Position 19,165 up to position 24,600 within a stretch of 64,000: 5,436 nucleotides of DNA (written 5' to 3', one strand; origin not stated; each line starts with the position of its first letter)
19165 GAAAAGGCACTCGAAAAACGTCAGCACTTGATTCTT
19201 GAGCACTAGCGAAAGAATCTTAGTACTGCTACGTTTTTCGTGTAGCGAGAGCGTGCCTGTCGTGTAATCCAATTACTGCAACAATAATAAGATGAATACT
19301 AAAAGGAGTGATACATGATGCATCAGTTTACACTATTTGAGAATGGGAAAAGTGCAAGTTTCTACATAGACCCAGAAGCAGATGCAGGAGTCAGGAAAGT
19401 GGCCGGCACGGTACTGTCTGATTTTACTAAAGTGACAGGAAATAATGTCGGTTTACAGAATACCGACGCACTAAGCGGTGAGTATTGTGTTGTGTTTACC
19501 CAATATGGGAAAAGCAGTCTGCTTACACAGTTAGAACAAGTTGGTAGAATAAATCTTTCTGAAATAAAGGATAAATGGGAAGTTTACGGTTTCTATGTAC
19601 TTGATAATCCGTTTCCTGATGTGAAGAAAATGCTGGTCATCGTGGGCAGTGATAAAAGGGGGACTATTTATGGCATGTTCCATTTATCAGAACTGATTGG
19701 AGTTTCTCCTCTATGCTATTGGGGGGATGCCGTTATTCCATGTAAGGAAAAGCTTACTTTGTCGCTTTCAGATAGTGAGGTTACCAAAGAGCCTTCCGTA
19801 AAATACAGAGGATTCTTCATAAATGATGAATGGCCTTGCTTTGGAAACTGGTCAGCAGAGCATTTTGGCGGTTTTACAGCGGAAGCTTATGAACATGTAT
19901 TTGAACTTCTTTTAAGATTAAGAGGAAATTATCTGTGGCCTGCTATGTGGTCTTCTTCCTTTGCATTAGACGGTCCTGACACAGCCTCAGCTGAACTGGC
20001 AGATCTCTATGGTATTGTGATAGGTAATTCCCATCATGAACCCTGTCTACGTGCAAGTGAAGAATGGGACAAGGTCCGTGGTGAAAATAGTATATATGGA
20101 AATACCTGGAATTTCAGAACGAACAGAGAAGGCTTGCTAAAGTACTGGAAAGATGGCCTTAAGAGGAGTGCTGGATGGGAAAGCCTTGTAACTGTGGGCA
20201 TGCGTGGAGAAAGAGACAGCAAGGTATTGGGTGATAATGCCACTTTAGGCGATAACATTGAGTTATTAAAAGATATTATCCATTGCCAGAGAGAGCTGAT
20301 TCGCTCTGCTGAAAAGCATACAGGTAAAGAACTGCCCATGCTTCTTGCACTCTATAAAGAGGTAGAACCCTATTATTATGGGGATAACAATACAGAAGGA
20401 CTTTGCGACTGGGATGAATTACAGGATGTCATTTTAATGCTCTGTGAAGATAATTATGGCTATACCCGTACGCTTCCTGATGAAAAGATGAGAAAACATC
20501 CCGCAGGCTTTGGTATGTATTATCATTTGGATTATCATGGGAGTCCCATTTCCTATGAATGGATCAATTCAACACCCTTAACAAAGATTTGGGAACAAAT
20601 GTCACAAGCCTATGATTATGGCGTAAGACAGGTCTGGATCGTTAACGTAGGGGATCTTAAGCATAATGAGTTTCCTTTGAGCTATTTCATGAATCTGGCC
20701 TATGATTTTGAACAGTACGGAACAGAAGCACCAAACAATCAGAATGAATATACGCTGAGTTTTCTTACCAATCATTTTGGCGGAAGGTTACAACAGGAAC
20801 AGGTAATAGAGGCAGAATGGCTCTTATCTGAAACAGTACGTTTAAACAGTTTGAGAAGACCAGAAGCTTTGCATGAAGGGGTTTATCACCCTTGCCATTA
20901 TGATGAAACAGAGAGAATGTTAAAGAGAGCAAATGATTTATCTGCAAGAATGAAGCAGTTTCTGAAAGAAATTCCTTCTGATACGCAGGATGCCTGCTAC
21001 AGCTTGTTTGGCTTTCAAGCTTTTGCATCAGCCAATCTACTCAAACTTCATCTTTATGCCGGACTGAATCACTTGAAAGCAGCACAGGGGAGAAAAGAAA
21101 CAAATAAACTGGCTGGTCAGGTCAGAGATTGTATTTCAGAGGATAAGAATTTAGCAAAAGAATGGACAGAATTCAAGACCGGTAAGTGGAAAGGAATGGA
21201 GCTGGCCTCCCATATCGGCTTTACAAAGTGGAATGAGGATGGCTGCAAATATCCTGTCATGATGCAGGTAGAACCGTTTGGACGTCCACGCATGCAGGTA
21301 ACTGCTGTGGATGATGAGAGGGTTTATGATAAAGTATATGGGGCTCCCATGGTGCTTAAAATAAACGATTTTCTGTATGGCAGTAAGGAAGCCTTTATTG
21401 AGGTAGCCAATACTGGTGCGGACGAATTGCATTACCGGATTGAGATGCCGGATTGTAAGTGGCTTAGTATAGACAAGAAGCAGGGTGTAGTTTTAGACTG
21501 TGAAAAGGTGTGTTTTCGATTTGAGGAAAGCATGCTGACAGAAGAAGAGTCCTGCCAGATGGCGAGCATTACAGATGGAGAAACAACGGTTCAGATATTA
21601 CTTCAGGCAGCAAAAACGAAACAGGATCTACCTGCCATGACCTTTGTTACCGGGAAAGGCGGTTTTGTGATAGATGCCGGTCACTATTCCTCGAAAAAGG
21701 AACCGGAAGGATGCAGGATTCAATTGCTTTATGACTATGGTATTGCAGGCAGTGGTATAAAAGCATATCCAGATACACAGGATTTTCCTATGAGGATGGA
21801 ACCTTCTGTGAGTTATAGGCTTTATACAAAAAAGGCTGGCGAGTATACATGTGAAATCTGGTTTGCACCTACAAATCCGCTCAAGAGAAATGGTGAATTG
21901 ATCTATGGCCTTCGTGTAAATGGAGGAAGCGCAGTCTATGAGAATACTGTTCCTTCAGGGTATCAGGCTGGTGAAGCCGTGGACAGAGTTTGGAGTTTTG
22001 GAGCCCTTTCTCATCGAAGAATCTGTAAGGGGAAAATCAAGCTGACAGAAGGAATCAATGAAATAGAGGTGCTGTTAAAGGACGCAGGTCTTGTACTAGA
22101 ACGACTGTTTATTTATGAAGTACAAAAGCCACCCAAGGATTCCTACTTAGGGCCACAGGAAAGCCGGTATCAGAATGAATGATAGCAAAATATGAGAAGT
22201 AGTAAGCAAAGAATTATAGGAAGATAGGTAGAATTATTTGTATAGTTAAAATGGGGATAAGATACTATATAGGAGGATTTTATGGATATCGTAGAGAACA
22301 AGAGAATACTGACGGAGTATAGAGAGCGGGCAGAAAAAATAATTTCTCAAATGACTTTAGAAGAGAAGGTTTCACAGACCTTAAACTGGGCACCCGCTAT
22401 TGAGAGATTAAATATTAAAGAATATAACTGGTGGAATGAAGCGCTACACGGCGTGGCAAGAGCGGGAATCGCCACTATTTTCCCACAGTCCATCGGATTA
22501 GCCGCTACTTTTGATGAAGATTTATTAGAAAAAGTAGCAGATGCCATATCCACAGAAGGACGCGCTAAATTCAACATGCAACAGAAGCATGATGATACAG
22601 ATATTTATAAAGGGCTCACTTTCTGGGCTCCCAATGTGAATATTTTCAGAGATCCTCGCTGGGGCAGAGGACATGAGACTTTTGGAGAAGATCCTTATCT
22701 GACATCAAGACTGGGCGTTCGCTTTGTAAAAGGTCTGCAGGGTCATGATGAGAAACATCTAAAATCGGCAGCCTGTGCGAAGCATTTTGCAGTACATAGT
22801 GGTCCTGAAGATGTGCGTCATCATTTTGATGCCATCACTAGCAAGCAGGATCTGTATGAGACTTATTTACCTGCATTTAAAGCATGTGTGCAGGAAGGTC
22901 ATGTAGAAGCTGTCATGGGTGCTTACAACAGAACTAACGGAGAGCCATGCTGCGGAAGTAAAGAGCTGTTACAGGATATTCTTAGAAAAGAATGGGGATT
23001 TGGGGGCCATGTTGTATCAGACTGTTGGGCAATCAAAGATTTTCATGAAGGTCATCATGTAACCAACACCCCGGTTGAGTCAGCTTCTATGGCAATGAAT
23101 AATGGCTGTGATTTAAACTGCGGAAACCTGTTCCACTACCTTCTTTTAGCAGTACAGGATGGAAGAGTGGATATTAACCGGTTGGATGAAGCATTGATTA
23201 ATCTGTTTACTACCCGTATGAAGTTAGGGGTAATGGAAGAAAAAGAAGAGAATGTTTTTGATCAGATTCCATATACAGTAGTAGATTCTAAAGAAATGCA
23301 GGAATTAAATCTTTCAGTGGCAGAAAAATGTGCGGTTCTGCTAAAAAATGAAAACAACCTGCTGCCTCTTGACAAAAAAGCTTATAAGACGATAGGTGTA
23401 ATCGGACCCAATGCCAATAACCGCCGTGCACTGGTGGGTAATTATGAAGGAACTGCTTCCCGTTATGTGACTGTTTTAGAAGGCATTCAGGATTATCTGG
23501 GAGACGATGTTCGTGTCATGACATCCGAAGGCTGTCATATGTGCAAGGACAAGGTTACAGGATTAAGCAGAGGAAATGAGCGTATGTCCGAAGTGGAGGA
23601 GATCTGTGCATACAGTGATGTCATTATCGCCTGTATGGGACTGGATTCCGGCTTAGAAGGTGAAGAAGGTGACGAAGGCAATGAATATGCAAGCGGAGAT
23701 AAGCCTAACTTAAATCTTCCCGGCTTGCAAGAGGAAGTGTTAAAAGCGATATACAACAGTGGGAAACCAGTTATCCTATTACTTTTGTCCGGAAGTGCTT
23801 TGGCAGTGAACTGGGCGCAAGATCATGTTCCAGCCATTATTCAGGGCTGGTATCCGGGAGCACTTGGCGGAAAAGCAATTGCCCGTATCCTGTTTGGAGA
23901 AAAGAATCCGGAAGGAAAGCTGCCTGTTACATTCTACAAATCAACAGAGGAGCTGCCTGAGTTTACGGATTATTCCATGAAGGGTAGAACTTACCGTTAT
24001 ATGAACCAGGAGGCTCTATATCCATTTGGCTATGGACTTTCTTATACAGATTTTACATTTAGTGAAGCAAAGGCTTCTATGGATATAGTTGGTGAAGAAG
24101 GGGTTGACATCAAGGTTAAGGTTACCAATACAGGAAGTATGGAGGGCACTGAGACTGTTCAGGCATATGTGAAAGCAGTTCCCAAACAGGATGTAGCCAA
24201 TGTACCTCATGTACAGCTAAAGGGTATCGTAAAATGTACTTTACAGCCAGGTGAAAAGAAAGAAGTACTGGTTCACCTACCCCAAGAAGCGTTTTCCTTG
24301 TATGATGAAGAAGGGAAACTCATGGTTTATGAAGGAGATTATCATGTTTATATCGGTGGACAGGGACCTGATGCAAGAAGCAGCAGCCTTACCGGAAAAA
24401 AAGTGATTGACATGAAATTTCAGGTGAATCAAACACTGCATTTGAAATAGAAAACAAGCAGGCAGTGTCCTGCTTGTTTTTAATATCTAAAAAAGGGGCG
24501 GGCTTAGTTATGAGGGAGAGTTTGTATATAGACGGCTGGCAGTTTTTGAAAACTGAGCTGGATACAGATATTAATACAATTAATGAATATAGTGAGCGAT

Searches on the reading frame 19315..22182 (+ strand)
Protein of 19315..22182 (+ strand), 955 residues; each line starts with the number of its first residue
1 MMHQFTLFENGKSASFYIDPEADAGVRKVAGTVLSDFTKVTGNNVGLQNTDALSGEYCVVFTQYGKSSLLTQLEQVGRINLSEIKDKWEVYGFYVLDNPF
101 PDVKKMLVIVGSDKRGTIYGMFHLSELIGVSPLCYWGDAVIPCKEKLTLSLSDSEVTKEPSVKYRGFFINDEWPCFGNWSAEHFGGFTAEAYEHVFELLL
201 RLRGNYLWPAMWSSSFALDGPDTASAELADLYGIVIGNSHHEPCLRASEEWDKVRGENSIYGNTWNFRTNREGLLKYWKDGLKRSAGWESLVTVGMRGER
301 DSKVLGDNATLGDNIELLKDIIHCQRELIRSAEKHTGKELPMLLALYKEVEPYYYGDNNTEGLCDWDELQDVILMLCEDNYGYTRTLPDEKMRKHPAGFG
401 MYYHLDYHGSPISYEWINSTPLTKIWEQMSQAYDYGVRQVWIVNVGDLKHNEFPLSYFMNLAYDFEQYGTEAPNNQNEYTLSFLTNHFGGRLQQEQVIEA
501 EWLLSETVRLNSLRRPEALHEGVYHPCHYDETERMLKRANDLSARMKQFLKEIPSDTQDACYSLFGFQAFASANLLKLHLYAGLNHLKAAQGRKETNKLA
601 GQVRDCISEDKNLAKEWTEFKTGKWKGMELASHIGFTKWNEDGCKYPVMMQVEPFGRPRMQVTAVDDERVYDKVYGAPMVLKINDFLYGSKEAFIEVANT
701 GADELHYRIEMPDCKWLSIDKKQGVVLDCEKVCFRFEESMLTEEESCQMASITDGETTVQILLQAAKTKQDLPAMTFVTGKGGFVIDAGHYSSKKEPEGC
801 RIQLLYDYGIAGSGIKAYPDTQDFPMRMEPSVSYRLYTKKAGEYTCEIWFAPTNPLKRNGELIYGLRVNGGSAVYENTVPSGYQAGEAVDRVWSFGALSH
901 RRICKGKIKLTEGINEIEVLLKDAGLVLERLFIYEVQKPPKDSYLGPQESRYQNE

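Call 17: search_protein_families(library=pfam, proteins=[window:19315-22182:+], max_evalue=0.00001)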
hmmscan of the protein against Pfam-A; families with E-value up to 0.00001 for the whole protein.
window:19315-22182:+ (955 aa): 2 families
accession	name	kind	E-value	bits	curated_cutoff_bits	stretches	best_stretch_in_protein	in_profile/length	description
PF15979.11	Glyco_hydro_115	-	2e-121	406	27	1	158-517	2-334/335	Glycosyl hydrolase family 115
PF17829.7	GH115_C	-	6.4e-28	98.2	24.1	1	776-949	1-172/172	Glycosyl hydrolase family 115 C-terminal domain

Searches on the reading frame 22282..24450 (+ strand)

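Call 17: search_protein_families(library=pfam, proteins=[window:22282-24450:+], max_evalue=0.00001)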
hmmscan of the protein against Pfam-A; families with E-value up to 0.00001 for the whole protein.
window:22282-24450:+ (722 aa): 3 families
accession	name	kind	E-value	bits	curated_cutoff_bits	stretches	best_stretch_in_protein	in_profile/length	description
PF01915.27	Glyco_hydro_3_C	-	7.7e-57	192.9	31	1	352-588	2-200/200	Glycosyl hydrolase family 3 C-terminal domain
PF00933.27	Glyco_hydro_3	-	2.9e-45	155.5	27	1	52-305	69-310/316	Glycosyl hydrolase family 3 N terminal domain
PF14310.12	Fn3-like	-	4.2e-14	52.9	25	1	624-693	1-69/71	Fibronectin type III-like domain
